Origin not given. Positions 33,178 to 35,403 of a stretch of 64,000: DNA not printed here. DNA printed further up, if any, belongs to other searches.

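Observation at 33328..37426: Standalone MORC/Hsp90-type GHKL ATPase divergent from an NYN-like gene fused in-operon with dinB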

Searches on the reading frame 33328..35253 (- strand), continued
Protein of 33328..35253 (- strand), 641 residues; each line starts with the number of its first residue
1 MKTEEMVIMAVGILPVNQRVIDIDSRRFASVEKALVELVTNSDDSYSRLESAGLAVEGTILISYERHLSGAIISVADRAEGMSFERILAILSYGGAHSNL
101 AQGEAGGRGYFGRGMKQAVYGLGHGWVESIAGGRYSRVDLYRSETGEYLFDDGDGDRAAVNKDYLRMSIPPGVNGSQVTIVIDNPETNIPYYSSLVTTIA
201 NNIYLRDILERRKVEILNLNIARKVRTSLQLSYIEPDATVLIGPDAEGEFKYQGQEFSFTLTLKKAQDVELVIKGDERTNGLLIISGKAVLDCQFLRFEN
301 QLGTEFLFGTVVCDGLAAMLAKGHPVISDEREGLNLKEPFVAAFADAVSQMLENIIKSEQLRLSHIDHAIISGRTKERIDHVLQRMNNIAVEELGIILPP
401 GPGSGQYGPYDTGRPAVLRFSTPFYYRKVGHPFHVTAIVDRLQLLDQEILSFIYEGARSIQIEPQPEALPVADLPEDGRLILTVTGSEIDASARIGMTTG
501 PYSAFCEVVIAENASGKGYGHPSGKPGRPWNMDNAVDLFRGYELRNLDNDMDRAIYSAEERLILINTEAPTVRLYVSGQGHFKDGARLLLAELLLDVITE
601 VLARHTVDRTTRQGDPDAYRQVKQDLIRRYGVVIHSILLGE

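Call 25: search_protein_families(library=padloc, proteins=[P0244, P0245, P0259, P0262, P0265, P0271, P0275, P0299, P0303, P0347], max_evalue=0.01)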
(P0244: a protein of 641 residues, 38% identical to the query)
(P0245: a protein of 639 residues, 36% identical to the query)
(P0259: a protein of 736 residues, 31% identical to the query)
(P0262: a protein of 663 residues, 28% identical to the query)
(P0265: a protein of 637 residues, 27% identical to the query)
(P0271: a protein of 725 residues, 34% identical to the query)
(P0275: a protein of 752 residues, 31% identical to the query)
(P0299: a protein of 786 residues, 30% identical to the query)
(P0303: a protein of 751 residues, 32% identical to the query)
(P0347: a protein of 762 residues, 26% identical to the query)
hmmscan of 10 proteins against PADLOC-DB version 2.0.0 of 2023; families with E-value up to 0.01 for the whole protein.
P0244 (641 aa): 0 families

P0245 (639 aa): 0 families

P0259 (736 aa): 0 families

P0262 (663 aa): 0 families

P0265 (637 aa): 0 families

P0271 (725 aa): 0 families

P0275 (752 aa): 0 families

P0299 (786 aa): 0 families

P0303 (751 aa): 0 families

P0347 (762 aa): 0 families

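Call 26: predict_structure(alignment_id=A1)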
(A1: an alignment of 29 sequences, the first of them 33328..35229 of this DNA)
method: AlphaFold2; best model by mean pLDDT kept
length: 633 residues; sequences in the alignment: 29
mean_pLDDT: 69.7   pTM: 0.55
mean pLDDT of the five models: 69.7, 68.4, 67.9, 66.5, 62.6
residues with pLDDT >= 90: 90; 70-90: 266; 50-70: 147; < 50: 130
segments of 3 or more residues with pLDDT < 50: 87-104, 266-272, 281-285, 320-327, 357-363, 391-406, 506-568, 575-578
pLDDT, mean of each block of 10 residues (from residue 1): 71 62 80 78 79 92 92 83 57 39 60 90 91 86 79 90 89 88 88 81 92 84 87 91 91 86 50 58 56 71 79 56 45 83 86 55 53 62 61 44 52 65 81 83 87 88 85 87 80 73 51 28 34 30 36 40 41 50 59 65 64 76 74 63
secondary structure, 60 per line:
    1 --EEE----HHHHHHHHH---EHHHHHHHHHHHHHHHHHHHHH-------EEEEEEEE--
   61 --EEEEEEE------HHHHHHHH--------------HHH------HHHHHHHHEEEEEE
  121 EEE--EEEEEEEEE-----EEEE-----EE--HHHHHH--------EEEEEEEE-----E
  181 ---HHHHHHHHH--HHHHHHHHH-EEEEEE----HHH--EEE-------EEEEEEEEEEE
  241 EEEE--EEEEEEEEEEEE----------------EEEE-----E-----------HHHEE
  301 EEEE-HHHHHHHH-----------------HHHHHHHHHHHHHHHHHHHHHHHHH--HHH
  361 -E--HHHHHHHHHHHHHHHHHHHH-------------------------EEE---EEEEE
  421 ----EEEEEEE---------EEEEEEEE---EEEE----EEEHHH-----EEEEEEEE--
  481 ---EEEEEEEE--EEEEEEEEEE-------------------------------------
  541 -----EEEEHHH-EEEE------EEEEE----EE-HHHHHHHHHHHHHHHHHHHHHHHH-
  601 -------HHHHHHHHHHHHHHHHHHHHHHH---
elements in order: E3-5 H10-18 H23-43 E51-58 E63-69 H76-83 H107-114 E115-123 E126-134 E140-143 H153-158 E167-174 H184-192 H195-203 E205-210 E220-222 E230-244 E247-258 E275-278 E299-304 H306-313 H331-355 H365-384 E410-412 E416-420 E425-431 E441-448 E452-455 E460-462 E471-478 E484-491 E494-503 E546-549 E554-557 E564-568 H576-599 H608-630

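Call 28: search_solved_structures(query=A1, max_evalue=10, show_alignments=3)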
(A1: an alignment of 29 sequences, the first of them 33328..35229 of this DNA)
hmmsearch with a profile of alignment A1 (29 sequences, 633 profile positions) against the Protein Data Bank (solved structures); distinct sequences matched with E-value up to 10: 5.
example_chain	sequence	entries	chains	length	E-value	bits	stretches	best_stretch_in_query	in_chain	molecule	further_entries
6o1e_A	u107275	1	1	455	0.12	13.8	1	61-133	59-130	MORC family CW-type zinc finger protein 3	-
7k7t_A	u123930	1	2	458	0.18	13.3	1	50-117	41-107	Isoform 3 of MORC family CW-type zinc finger protein 4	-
5ix1_A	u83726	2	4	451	0.6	11.6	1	62-125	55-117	MORC family CW-type zinc finger protein 3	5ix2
8xrp_D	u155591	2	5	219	2.4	9.6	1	401-488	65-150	Interleukin-12 receptor subunit beta-1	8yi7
6wdp_A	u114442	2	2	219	2.4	9.6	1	401-488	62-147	Interleukin-12 receptor subunit beta-1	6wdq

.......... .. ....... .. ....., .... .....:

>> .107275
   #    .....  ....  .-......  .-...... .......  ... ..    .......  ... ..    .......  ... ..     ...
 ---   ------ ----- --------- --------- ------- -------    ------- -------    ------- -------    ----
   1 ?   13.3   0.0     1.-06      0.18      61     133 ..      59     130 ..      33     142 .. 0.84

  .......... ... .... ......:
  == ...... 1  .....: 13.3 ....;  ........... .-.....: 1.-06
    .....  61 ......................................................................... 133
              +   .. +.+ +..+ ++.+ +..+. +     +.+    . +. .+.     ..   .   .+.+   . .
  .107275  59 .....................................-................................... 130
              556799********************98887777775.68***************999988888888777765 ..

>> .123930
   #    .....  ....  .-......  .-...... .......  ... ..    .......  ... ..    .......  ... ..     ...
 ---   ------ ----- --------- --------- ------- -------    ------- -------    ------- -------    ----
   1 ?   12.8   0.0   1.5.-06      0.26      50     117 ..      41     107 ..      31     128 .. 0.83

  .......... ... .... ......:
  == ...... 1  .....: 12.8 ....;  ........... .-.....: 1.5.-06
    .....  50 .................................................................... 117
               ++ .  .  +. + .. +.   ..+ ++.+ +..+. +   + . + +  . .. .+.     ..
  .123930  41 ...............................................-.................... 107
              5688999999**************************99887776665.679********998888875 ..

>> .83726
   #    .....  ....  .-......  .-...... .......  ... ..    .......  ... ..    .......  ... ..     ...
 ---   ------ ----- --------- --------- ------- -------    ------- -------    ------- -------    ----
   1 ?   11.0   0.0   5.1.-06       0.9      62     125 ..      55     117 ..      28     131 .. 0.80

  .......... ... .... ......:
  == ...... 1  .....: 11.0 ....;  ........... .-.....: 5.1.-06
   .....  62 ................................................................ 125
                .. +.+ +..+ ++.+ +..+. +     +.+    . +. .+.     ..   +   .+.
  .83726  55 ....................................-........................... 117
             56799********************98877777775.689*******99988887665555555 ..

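Call 42: find_encoding_contigs(protein=P0003, flank=8000, max_places=2)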
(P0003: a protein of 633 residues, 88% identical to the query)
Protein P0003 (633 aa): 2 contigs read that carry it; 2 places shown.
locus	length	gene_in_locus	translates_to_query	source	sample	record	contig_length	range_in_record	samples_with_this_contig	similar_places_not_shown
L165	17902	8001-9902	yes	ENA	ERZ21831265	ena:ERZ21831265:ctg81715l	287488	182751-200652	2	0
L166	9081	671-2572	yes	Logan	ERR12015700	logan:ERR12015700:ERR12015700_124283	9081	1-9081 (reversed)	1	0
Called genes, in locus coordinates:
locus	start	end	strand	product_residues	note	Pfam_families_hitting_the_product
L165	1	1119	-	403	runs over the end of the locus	PF00817:IMS, PF11798:IMS_HHH, PF21999:IMS_HHH_1, PF11799:IMS_C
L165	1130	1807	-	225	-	-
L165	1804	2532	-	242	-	PF04256:DUF434, PF18481:DUF5616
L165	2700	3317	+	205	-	PF03458:Gly_transporter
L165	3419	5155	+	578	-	PF09924:LPG_synthase_C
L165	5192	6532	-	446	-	-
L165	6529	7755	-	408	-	-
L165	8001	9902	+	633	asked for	PF13589:HATPase_c_3 (weak)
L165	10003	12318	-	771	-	PF01145:Band_7, PF09360:zf-CDGSH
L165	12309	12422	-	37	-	-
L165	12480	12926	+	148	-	PF08818:DUF1801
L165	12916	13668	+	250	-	PF02311:AraC_binding (faint), PF00165:HTH_AraC, PF12833:HTH_18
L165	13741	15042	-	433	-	-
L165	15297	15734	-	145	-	PF05025:RbsD_FucU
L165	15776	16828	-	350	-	PF00356:LacI, PF00532:Peripla_BP_1, PF13407:Peripla_BP_4, PF13377:Peripla_BP_3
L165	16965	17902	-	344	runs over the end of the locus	PF00248:Aldo_ket_red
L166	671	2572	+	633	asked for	PF13589:HATPase_c_3 (weak)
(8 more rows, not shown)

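Call 43: find_encoding_contigs(protein=P0008, flank=8000, max_places=2)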
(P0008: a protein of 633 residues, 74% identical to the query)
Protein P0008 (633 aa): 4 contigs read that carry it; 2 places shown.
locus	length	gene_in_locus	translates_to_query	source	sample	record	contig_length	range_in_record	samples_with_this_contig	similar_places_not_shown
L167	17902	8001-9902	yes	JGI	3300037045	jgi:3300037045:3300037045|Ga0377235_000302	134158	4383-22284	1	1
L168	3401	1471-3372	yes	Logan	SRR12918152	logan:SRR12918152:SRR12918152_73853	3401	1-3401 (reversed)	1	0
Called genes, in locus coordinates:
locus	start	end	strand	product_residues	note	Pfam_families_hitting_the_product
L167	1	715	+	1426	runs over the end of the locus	PF13243:SQHop_cyclase_C (faint), PF13249:SQHop_cyclase_N (faint), PF07828:PA-IL (weak)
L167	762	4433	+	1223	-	PF01841:Transglut_core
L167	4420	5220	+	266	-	-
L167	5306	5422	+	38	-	-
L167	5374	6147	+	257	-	PF01797:Y1_Tnp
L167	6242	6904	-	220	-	PF09335:VTT_dom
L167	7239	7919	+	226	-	PF07833:Cu_amine_oxidN1, PF13473:Cupredoxin_1, PF00127:Copper-bind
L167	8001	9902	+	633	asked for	PF13589:HATPase_c_3 (weak)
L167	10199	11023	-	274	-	PF01292:Ni_hydr_CYTB (weak), PF14358:DUF4405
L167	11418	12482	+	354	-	PF02481:DNA_processg_A, PF17782:WHD_DprA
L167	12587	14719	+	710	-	PF01751:Toprim, PF01131:Topoisom_bac, PF01396:Zn_ribbon_Top1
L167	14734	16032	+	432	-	PF01134:GIDA, PF01262:AlaDh_PNT_C (faint), PF01266:DAO (weak), PF13450:NAD_binding_8 (weak)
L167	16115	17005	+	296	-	PF02899:Phage_int_SAM_1, PF13495:Phage_int_SAM_4 (faint), PF00589:Phage_integrase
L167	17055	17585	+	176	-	PF00227:Proteasome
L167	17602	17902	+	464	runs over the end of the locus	PF00004:AAA (weak), PF07724:AAA_2 (weak), PF07728:AAA_5 (weak), PF07724:AAA_2, PF00004:AAA (weak)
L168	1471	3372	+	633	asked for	PF13589:HATPase_c_3 (weak)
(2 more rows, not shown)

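Call 60: find_related_loci(query=A3, collection=viral_contigs, flank=8000)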
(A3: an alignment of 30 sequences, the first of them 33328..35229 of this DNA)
Query A3 (633 aa) in viral_contigs; peptide patterns used: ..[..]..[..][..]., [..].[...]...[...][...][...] (x = any residue, [..] = any of these).
83 stretches matched a pattern; 8 encode a relative of the query (tblastn E <= 1e-3); 8 distinct loci.
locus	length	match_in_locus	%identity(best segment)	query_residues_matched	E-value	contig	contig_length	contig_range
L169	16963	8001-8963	25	18-348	2e-17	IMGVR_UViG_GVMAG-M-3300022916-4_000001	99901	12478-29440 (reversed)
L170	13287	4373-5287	27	26-334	3e-15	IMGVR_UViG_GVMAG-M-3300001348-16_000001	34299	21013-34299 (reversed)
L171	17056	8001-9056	26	11-352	6e-15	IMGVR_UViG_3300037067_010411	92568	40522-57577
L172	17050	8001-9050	25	17-352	2e-19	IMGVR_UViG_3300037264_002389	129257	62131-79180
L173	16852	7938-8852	26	26-334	4e-13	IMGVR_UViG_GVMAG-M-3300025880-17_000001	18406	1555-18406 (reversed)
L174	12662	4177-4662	30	26-206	1e-12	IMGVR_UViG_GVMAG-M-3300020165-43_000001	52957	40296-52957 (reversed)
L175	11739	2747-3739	24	15-349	2e-11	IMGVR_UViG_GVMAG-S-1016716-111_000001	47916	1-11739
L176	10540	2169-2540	24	6-129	1e-4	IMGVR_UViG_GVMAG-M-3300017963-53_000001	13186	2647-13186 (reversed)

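Call 64: search_protein_families(library=pfam, alignment_id=A4, max_evalue=0.00001)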
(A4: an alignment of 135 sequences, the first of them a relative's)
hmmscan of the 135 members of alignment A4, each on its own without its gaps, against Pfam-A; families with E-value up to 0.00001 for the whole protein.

A. member 1, L001:9612-9947:- (111 aa): 0 families

B. families by the number of members that match (of 135 scanned): 115 families (the first 25 are shown)
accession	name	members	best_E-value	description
PF00582.32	Usp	5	8.7e-33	Universal stress protein family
PF13188.13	PAS_8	5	3.8e-28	PAS domain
PF00989.32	PAS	5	1.8e-26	PAS fold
PF13426.13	PAS_9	5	8.1e-26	PAS domain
PF08448.16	PAS_4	5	5e-18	PAS fold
PF00990.26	GGDEF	4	6e-49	Diguanylate cyclase, GGDEF domain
PF13487.12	HD_5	4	2.2e-40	HD domain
PF01966.28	HD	4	2.5e-21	HD domain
PF14501.12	HATPase_c_5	4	3.5e-15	GHKL domain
PF02656.20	DUF202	4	5.6e-15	Domain of unknown function (DUF202)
PF08447.18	PAS_3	3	2.4e-35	PAS fold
PF02615.19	Ldh_2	2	1e-129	Malate/L-lactate dehydrogenase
PF06808.19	DctM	2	1.6e-96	Tripartite ATP-independent periplasmic transporter, DctM component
PF01566.24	Nramp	2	4.6e-80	Natural resistance-associated macrophage protein-like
PF00749.27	tRNA-synt_1c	2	2.8e-66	tRNA synthetases class I (E and Q), catalytic domain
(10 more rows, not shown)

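Call 65: search_protein_families(library=padloc, alignment_id=A4, max_evalue=0.00001)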
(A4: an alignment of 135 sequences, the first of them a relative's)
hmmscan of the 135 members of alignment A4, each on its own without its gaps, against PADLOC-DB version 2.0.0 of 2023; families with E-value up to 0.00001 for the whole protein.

A. member 1, L001:9612-9947:- (111 aa): 0 families

B. families by the number of members that match (of 135 scanned): 54 families (the first 25 are shown)
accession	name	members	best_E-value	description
PDLC04140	mad8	2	6.1e-20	mads_8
PDLC01769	Cas3g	2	5.4e-08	-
PDLC01995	RtcR_PspF2--CARF_AAA_HTH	1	1.2e-95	-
PDLC01994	RtcR_PspF1--CARF_AAA_HTH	1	6.8e-46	-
PDLC01993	RtcR--CARF_AAA_HTH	1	9.8e-46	-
PDLC04569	PDC-M30B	1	8.6e-36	-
PDLC04639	PDC-M41B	1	1.6e-34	-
PDLC02861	DpdF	1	5.6e-25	DpdF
PDLC02864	DpdF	1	2e-22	DpdF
PDLC02870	DpdF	1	3.8e-22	DpdF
PDLC02503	BrxHI|BrxHII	1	3.8e-18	BrxHI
PDLC03928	PsyrT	1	7.4e-18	-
PDLC03960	SngC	1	8.6e-16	-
PDLC02707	PbeA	1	2.1e-15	PbeA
PDLC04103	HerA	1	5.3e-15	-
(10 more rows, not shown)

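Call 66: find_homologous_proteins(query=P0262)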
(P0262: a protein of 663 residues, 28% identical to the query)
Query P0262 (663 aa): 505 proteins with E <= 0.001 among 8000 candidates; the best 120 are listed.
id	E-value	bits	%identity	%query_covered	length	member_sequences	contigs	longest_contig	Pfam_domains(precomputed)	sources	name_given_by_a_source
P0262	0.0e+0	1476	100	100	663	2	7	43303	PF13589.13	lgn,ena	-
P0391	0.0e+0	1191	82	100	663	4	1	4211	PF13589.13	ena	-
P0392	0.0e+0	1166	81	98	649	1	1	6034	PF13589.13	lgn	-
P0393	0.0e+0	1144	78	100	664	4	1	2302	PF13589.13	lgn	-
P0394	0.0e+0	1139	77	100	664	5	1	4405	PF13589.13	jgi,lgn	-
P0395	0.0e+0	1125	77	100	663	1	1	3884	PF13589.13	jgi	jgi:hypothetical protein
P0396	0.0e+0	1119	76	100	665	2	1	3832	PF13589.13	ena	-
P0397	0.0e+0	1113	76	100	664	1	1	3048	PF13589.13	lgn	-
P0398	0.0e+0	1109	76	100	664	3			PF13589.13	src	-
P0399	0.0e+0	1097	74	100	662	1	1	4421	PF13589.13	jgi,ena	-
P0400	0.0e+0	1086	74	100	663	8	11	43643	PF13589.13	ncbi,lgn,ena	-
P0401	0.0e+0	1076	73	100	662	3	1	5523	PF13589.13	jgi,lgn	jgi:hypothetical protein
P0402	0.0e+0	1073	72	100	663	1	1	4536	PF02518.32,PF13589.13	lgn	-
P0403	0.0e+0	1068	74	99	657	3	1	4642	PF13589.13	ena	-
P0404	0.0e+0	1035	71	100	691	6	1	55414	PF13589.13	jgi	jgi:hypothetical protein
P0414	1.8e-269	914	64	100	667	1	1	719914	-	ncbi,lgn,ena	-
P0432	1.7e-233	795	55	100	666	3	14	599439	-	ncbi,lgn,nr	ncbi:MAG: ATP-binding protein [Acidobacteria bacterium]|nr:ATP-binding protein [Acidobacteriota bact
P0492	1.6e-205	702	53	95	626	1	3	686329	PF13589.13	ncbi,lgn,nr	ncbi:MAG: ATP-binding protein [Chloroflexi bacterium]|nr:ATP-binding protein [Chloroflexota bacteriu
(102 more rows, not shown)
